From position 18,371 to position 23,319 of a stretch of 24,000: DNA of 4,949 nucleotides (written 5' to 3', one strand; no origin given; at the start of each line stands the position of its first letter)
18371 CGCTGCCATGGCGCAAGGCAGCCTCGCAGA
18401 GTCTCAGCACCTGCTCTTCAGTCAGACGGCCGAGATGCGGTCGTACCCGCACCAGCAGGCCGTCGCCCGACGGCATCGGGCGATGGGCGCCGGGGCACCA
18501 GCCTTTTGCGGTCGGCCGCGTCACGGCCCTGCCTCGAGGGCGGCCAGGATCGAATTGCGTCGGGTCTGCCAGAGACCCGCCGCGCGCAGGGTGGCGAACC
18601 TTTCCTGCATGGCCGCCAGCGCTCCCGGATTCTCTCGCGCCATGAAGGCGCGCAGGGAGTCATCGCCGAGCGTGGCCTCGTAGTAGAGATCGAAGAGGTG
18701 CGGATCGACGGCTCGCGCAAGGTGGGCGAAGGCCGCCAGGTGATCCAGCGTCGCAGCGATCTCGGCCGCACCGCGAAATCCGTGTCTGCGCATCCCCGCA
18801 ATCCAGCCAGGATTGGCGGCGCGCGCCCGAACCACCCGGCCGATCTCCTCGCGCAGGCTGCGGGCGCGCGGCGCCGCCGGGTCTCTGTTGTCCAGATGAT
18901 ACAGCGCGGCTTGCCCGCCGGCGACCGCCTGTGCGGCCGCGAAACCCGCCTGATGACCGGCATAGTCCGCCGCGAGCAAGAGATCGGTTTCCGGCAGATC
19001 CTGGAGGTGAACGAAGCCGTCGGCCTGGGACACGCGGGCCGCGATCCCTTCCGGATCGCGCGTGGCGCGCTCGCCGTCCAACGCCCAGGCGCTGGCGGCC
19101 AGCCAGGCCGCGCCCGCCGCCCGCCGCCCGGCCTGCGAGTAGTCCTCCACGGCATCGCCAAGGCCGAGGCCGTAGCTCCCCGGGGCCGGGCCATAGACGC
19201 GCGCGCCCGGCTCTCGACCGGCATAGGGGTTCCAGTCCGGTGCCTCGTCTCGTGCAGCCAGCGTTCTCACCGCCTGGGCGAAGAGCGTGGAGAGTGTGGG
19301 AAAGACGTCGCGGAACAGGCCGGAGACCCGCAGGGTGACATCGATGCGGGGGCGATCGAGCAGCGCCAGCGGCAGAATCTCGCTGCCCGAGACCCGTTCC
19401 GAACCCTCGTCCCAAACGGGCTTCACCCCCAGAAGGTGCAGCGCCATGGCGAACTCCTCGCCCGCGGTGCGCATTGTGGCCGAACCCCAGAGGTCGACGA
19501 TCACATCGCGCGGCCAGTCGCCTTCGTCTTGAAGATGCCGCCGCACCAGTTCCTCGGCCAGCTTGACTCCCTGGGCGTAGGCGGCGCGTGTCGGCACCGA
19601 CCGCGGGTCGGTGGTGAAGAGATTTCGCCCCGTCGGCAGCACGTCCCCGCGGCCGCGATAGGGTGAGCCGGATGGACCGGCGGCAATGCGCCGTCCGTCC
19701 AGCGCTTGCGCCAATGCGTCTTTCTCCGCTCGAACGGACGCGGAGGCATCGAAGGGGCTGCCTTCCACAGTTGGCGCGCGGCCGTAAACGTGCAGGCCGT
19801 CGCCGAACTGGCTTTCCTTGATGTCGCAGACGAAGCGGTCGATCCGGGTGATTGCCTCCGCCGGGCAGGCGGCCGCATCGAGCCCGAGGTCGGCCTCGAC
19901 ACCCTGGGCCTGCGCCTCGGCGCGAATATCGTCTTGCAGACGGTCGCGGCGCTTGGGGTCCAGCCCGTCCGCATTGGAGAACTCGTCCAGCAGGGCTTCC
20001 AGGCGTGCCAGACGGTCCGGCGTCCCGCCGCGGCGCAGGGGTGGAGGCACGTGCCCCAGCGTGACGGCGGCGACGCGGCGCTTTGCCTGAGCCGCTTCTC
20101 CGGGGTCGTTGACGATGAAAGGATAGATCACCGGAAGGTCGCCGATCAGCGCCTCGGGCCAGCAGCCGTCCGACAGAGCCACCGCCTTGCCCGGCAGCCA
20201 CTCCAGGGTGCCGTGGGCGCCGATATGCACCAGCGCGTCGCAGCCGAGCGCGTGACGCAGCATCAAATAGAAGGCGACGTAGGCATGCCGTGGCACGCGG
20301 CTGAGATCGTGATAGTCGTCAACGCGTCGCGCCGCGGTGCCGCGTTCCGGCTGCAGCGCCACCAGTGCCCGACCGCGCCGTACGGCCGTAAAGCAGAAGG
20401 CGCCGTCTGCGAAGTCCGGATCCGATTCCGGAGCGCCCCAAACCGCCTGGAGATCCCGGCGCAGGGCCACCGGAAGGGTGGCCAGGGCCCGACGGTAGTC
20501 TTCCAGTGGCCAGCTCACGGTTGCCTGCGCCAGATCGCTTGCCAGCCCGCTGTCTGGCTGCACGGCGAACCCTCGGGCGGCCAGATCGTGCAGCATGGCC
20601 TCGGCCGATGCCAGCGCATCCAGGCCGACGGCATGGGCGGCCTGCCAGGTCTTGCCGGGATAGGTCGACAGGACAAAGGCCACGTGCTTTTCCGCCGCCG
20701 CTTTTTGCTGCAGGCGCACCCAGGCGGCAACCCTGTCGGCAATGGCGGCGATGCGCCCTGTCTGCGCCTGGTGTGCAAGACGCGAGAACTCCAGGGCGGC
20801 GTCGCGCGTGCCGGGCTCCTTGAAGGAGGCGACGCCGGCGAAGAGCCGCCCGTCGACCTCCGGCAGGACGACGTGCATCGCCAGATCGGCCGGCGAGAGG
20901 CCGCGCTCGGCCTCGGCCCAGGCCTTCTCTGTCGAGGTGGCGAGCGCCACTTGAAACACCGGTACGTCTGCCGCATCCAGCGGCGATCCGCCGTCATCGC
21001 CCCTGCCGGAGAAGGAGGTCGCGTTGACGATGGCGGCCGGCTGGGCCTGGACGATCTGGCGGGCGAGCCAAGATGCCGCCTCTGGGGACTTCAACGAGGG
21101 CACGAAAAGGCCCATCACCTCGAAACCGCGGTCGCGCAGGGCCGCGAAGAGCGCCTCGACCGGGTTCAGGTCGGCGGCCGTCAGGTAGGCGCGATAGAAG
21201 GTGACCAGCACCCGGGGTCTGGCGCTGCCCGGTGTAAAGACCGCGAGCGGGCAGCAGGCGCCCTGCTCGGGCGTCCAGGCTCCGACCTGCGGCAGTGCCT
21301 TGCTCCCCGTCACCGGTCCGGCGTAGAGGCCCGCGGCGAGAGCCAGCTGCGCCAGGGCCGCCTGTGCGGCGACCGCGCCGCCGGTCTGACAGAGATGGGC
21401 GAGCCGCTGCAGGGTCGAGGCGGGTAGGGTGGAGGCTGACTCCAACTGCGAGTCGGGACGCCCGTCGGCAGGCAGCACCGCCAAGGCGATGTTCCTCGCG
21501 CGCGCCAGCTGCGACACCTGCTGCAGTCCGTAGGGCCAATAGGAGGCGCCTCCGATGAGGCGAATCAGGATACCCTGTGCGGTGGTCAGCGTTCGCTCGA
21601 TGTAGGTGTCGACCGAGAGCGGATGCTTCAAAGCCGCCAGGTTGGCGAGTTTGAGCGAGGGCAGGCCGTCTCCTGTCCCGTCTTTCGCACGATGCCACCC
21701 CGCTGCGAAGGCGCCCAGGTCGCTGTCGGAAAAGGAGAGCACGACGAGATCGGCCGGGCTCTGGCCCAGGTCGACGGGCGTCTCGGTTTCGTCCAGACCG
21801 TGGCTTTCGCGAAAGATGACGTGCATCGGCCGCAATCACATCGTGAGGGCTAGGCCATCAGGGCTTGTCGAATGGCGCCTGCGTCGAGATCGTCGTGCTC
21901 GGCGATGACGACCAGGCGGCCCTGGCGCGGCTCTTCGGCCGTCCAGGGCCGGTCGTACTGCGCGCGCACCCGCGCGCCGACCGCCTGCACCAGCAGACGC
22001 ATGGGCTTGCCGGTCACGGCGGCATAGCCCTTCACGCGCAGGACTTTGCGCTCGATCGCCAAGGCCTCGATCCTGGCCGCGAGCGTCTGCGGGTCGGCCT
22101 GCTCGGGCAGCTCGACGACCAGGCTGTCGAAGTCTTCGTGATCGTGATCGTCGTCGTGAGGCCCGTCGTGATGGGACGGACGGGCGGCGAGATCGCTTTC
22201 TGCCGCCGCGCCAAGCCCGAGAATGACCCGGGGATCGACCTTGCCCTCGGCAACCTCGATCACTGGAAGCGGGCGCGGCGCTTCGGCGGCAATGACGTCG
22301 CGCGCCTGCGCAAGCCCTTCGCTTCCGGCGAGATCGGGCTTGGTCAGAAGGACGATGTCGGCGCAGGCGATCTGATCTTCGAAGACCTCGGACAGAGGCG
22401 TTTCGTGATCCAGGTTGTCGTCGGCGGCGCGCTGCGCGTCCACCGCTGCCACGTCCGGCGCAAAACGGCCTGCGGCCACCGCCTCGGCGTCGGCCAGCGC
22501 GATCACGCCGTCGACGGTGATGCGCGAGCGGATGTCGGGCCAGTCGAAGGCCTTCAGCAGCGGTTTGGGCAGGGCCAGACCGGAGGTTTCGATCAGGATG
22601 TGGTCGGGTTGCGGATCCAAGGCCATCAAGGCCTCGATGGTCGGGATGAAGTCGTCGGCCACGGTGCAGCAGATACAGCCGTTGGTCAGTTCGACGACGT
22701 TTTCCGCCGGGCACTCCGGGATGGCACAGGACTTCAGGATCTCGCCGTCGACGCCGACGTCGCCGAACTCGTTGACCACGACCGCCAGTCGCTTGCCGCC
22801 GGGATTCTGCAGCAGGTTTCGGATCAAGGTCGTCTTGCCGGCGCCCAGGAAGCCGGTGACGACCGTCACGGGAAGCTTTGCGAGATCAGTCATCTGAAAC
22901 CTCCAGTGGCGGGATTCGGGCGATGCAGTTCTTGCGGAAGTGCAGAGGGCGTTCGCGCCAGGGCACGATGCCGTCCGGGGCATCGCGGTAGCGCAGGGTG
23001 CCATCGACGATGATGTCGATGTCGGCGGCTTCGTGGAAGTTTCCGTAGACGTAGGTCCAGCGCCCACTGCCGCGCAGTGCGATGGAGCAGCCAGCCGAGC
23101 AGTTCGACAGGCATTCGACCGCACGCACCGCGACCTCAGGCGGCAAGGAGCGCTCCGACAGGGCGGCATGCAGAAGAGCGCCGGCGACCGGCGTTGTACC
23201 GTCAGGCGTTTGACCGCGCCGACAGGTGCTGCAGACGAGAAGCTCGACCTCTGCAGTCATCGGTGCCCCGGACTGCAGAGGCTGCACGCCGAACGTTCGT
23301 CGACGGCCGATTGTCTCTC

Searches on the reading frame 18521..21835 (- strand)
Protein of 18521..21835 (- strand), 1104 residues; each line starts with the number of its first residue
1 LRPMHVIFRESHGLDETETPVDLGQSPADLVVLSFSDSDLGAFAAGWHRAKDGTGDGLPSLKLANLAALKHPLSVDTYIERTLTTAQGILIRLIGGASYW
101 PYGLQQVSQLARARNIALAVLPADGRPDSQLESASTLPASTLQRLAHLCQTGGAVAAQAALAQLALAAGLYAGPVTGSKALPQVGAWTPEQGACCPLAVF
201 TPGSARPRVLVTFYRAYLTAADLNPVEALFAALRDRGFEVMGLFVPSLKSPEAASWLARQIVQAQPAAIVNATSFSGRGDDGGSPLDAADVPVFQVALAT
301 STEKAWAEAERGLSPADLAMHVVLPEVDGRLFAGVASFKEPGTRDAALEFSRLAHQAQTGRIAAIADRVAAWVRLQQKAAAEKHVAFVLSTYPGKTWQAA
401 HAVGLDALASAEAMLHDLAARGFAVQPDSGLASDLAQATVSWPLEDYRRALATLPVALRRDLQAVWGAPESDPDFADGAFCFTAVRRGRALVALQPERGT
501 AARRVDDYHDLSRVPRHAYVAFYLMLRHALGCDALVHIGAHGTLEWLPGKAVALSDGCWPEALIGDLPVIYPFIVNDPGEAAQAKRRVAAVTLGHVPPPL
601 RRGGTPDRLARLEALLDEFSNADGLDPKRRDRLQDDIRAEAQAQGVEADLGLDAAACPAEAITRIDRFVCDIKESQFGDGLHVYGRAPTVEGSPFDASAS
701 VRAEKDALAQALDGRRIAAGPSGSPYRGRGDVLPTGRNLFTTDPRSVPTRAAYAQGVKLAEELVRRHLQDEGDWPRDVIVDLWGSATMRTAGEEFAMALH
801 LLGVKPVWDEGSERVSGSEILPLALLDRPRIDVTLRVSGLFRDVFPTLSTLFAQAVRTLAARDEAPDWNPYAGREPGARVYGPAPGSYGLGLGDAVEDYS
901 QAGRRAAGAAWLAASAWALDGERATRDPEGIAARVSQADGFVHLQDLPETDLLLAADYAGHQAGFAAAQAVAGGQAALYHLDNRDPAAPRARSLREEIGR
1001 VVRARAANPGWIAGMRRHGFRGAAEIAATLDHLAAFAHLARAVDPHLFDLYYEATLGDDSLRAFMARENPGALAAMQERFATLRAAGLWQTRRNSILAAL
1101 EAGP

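Call 37: search_protein_families(library=pfam, proteins=[window:18521-21835:-], max_evalue=0.00001)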
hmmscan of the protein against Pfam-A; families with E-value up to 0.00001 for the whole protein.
window:18521-21835:- (1104 aa): 1 family
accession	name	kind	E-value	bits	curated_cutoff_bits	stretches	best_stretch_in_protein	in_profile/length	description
PF02514.21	CobN-Mg_chel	-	8.5e-247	822.3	24.5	2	202-691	66-588/1090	CobN/Magnesium Chelatase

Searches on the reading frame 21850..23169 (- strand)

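Call 37: search_protein_families(library=pfam, proteins=[window:21850-23169:-], max_evalue=0.00001)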
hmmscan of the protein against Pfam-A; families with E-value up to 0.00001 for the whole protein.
window:21850-23169:- (439 aa): 2 families
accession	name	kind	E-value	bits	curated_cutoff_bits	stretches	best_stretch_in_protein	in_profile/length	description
PF02492.25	cobW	-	2.9e-54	183.8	20.7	1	100-290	1-166/180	CobW/HypB/UreG, nucleotide-binding domain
PF07683.19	CobW_C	-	8.6e-17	61.2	22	1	347-438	1-91/94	Cobalamin synthesis protein cobW C-terminal domain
